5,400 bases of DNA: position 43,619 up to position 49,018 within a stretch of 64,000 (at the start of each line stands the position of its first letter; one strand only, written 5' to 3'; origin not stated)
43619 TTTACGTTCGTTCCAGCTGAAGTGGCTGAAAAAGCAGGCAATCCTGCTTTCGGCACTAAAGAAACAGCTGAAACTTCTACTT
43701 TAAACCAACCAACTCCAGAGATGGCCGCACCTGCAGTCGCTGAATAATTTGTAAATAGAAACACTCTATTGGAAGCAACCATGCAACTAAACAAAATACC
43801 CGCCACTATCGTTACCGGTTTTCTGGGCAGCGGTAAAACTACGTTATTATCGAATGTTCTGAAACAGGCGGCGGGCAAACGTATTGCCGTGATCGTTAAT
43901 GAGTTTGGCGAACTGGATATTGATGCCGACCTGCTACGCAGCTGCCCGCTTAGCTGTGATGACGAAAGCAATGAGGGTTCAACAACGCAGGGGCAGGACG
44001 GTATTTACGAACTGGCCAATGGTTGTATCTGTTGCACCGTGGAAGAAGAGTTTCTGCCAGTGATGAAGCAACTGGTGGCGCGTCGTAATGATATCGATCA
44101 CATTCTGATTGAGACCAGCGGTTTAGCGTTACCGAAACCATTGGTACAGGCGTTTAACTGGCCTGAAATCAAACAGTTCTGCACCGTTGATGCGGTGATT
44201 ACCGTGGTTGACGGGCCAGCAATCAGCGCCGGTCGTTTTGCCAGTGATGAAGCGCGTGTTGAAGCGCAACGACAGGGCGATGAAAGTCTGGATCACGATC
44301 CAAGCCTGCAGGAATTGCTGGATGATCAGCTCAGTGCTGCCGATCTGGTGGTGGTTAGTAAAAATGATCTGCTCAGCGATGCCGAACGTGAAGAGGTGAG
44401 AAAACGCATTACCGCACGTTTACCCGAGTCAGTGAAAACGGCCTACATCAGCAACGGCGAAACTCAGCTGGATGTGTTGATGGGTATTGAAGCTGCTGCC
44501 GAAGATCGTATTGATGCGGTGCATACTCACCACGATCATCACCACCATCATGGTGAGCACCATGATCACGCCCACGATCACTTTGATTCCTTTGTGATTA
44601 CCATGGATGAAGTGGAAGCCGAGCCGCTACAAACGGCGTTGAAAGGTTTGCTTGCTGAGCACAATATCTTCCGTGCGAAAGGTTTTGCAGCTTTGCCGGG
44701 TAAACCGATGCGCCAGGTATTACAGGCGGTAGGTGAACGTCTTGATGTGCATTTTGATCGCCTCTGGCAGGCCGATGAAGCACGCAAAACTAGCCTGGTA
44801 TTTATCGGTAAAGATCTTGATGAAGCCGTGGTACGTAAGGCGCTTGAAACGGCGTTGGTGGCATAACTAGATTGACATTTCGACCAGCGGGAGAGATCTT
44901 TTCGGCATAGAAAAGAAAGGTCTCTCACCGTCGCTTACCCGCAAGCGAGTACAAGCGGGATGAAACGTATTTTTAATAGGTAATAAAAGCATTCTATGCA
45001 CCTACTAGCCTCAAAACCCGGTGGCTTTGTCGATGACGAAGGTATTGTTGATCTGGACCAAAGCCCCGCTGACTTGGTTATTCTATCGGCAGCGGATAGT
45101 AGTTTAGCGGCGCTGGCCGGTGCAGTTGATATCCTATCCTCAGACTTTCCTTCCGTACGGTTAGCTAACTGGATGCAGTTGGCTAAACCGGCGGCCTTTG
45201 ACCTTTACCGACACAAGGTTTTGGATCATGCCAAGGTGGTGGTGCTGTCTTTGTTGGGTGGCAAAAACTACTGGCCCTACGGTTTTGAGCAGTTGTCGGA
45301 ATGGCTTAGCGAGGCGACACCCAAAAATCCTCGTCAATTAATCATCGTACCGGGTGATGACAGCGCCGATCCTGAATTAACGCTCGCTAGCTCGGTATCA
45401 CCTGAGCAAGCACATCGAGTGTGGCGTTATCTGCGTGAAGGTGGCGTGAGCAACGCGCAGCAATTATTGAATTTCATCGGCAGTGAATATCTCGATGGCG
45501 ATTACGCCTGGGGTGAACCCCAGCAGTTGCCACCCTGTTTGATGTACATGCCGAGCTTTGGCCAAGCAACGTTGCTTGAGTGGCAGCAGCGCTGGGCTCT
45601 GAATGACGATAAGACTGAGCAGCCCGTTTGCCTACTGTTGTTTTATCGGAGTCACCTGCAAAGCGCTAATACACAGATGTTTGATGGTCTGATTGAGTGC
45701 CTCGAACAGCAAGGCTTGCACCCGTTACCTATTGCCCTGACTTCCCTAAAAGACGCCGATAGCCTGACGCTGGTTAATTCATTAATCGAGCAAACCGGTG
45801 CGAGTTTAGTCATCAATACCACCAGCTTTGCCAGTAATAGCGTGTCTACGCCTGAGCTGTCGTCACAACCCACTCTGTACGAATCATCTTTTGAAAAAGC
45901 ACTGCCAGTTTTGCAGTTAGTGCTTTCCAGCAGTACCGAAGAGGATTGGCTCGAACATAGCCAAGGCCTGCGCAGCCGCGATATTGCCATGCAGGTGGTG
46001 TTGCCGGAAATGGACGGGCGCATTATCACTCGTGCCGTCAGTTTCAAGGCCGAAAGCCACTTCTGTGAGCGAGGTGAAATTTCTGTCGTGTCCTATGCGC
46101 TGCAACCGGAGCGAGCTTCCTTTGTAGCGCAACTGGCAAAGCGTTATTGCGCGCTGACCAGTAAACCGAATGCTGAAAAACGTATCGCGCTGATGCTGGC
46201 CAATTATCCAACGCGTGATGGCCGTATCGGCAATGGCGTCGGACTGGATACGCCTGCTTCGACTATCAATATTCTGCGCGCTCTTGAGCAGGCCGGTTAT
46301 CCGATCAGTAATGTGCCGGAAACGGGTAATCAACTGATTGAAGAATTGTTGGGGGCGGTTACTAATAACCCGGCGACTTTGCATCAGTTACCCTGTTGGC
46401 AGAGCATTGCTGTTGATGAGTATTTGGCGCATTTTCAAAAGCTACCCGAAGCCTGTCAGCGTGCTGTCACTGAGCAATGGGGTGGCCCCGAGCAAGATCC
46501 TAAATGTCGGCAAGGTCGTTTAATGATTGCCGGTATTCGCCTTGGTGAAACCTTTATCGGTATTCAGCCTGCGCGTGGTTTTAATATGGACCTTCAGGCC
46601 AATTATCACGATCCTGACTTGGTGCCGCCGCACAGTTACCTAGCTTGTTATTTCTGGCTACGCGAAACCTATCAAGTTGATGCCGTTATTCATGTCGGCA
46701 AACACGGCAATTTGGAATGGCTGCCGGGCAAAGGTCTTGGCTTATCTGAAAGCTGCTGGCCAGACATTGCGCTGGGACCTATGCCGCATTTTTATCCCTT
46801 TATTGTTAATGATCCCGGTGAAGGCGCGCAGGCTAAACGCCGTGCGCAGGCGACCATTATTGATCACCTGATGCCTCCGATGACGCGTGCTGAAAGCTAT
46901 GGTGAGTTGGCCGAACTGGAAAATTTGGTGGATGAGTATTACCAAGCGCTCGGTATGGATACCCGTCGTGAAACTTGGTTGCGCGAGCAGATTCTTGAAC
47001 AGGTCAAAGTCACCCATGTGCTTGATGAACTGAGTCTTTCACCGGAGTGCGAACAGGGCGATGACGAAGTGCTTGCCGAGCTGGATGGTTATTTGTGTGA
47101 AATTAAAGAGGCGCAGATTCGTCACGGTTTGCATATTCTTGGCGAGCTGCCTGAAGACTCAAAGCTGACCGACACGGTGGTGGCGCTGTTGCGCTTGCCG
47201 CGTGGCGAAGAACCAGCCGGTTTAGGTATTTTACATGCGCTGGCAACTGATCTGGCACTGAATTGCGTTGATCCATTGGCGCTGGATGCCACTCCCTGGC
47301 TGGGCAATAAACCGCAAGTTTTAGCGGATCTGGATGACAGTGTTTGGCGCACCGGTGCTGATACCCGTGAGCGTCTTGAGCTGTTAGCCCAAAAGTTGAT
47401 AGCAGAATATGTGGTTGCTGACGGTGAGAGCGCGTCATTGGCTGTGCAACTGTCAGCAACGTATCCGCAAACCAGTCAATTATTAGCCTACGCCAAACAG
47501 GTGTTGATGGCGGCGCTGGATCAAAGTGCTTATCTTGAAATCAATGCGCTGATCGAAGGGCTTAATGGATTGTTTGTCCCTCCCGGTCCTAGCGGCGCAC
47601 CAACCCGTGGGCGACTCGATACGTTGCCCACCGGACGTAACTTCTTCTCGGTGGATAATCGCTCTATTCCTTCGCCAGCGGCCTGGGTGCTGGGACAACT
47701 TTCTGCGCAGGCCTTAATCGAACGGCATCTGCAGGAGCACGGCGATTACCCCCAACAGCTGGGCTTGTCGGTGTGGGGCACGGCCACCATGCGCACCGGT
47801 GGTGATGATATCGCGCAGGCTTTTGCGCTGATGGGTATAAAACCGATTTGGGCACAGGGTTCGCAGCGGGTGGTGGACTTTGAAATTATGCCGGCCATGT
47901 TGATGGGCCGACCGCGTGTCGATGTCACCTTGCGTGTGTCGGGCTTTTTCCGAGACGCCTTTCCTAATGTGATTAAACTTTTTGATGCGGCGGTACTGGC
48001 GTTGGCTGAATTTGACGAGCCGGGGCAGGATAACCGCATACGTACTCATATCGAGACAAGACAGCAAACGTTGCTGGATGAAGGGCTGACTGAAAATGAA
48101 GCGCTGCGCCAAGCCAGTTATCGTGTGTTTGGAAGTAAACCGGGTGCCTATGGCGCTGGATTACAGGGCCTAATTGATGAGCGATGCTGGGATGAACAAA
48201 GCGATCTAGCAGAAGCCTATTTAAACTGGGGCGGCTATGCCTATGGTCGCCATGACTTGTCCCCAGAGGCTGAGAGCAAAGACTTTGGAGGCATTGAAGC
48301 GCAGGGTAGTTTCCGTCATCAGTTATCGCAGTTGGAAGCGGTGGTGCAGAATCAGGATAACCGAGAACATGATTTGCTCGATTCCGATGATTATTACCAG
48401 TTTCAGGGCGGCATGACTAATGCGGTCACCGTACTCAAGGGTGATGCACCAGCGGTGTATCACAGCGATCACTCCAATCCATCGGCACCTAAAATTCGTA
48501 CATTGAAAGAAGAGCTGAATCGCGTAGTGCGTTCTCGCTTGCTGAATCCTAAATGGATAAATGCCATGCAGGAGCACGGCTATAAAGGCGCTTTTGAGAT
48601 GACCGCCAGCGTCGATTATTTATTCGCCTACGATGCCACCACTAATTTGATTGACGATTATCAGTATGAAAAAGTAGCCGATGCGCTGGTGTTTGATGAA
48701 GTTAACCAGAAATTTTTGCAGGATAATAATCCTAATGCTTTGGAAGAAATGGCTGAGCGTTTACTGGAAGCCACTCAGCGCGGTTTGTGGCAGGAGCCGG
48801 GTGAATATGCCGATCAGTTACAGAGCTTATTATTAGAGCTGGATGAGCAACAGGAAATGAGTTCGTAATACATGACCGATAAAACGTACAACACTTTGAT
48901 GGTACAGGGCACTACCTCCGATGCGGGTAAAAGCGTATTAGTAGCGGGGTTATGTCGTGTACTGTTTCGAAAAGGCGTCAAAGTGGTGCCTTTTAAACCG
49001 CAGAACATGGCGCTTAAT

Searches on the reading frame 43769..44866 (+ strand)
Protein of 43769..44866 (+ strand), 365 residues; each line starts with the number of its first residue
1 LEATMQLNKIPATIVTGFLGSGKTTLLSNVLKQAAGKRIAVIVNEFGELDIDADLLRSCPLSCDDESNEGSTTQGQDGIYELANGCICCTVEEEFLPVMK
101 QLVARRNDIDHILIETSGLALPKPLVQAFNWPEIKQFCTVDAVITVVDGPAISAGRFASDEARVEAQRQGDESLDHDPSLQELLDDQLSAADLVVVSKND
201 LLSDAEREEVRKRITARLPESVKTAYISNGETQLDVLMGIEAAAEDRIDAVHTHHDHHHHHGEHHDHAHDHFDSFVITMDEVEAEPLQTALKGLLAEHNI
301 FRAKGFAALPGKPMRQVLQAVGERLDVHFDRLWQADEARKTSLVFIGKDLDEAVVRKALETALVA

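Call 13: search_protein_families(library=pfam, proteins=[window:43769-44866:+])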
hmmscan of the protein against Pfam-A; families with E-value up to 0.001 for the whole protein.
window:43769-44866:+ (365 aa): 3 families
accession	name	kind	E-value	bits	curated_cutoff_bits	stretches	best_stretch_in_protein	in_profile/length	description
PF02492.25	cobW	-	2.2e-54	184.2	20.7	1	11-219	1-173/180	CobW/HypB/UreG, nucleotide-binding domain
PF07683.19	CobW_C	-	6.7e-19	68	22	1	283-363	13-94/94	Cobalamin synthesis protein cobW C-terminal domain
PF13401.12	AAA_22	-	0.00018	22.2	27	0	13-65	8-64/130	AAA domain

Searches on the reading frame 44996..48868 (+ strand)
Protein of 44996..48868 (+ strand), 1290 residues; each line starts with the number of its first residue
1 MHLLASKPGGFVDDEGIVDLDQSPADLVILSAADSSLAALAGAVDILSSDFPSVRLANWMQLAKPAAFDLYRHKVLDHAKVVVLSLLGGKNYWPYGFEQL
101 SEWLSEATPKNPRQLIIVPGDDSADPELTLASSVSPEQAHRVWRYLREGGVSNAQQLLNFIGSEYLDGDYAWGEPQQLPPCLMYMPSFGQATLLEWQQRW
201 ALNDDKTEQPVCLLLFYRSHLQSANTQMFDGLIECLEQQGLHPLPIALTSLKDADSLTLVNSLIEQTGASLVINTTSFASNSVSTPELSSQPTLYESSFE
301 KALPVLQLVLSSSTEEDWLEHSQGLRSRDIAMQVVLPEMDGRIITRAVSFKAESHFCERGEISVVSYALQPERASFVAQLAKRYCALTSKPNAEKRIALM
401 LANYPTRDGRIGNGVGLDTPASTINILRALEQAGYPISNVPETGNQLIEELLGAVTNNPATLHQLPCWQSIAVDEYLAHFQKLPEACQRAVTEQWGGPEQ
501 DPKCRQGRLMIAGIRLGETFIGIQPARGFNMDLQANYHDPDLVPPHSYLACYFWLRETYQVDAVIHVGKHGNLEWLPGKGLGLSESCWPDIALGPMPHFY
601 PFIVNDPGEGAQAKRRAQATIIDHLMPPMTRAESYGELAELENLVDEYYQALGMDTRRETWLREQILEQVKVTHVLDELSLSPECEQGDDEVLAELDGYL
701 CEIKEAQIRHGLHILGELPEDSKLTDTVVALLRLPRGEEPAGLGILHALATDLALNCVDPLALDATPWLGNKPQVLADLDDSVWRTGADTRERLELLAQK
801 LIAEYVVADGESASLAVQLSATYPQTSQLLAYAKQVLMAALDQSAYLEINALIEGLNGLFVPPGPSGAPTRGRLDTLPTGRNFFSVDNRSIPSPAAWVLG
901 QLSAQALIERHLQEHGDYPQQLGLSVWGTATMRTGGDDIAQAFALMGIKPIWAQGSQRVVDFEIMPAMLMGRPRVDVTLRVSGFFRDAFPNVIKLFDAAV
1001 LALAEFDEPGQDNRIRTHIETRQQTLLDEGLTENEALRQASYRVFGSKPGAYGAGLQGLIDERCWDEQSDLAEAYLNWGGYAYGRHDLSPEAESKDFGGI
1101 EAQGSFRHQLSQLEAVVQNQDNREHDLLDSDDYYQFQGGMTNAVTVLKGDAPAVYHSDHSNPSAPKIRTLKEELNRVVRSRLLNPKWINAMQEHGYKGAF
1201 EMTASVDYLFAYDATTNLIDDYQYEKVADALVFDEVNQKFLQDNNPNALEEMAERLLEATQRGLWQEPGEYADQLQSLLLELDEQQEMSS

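Call 32: search_protein_families(library=pfam, proteins=[window:44996-48868:+])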
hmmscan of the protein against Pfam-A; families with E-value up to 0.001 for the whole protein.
window:44996-48868:+ (1290 aa): 1 family
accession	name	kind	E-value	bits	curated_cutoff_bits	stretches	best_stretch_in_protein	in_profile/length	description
PF02514.21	CobN-Mg_chel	-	0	1317.4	24.5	1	143-1270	1-1088/1090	CobN/Magnesium Chelatase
